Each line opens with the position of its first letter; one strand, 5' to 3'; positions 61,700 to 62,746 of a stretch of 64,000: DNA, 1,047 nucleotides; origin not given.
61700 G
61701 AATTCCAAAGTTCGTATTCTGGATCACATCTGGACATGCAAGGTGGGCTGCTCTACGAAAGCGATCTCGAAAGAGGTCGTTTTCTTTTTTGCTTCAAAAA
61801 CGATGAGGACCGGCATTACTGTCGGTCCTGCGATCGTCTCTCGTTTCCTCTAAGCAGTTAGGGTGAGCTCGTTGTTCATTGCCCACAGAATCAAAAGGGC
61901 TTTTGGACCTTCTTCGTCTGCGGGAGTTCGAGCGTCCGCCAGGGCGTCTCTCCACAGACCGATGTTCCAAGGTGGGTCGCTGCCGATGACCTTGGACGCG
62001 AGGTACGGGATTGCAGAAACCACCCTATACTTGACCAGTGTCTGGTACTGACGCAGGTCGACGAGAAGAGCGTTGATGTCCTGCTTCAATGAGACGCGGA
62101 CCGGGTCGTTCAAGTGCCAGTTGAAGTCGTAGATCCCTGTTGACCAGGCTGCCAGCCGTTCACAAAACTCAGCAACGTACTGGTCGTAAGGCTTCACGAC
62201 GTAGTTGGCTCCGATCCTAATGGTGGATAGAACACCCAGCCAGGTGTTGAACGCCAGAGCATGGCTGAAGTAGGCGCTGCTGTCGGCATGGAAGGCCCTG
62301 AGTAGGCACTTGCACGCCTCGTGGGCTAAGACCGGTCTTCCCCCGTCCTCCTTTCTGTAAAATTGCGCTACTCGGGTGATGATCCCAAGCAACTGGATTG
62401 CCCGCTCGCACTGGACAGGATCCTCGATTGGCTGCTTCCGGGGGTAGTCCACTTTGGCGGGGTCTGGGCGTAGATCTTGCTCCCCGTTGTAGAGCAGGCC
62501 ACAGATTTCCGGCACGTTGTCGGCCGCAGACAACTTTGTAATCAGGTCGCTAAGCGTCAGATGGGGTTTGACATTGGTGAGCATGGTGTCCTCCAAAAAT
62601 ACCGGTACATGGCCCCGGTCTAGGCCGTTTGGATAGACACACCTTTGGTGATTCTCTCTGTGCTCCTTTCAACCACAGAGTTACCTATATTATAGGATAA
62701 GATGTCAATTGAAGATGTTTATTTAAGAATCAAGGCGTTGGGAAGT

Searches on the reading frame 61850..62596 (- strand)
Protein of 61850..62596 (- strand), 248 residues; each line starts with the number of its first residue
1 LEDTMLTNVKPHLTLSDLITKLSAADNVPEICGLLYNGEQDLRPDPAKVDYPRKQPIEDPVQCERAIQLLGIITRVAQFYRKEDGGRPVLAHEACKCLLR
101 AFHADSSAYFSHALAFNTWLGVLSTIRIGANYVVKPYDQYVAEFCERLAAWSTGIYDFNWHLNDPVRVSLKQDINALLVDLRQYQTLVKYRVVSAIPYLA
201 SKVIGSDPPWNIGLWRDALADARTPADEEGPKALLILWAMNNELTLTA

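Call 8: search_protein_families(library=pfam, proteins=[window:61850-62596:-], max_evalue=0.1)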
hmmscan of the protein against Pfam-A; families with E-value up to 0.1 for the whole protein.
window:61850-62596:- (248 aa): 0 families

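Call 18: search_protein_families(library=phrogs, proteins=[window:61850-62596:-], max_evalue=0.01)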
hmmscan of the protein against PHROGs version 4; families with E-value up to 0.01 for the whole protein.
window:61850-62596:- (248 aa): 0 families

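Call 25: find_related_loci(query=window:61850-62596:-, collection=viral_contigs, flank=5000)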
Query window:61850-62596:- (248 aa) in viral_contigs; peptide patterns used: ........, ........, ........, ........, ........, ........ (x = any residue, [..] = any of these).
9 stretches matched a pattern, but none encodes a relative of the query by tblastn (E <= 1e-3).

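Call 96: search_protein_families(library=padloc, proteins=[window:61850-62596:-], max_evalue=0.01)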
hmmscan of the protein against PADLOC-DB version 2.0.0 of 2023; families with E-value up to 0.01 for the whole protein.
window:61850-62596:- (248 aa): 0 families

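Call 97: search_protein_families(library=ncbifam, proteins=[window:61850-62596:-], max_evalue=0.01)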
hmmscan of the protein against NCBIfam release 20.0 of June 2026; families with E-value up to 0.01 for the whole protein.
window:61850-62596:- (248 aa): 0 families

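Call 115: search_solved_structures(query=window:61850-62596:-, max_evalue=1)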
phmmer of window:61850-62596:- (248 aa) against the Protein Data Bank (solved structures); distinct sequences matched with E-value up to 1: 1.
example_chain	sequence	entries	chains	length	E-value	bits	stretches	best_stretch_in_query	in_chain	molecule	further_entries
6l0l_A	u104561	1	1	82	0.85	12.5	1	4-47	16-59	Hydra-1ubq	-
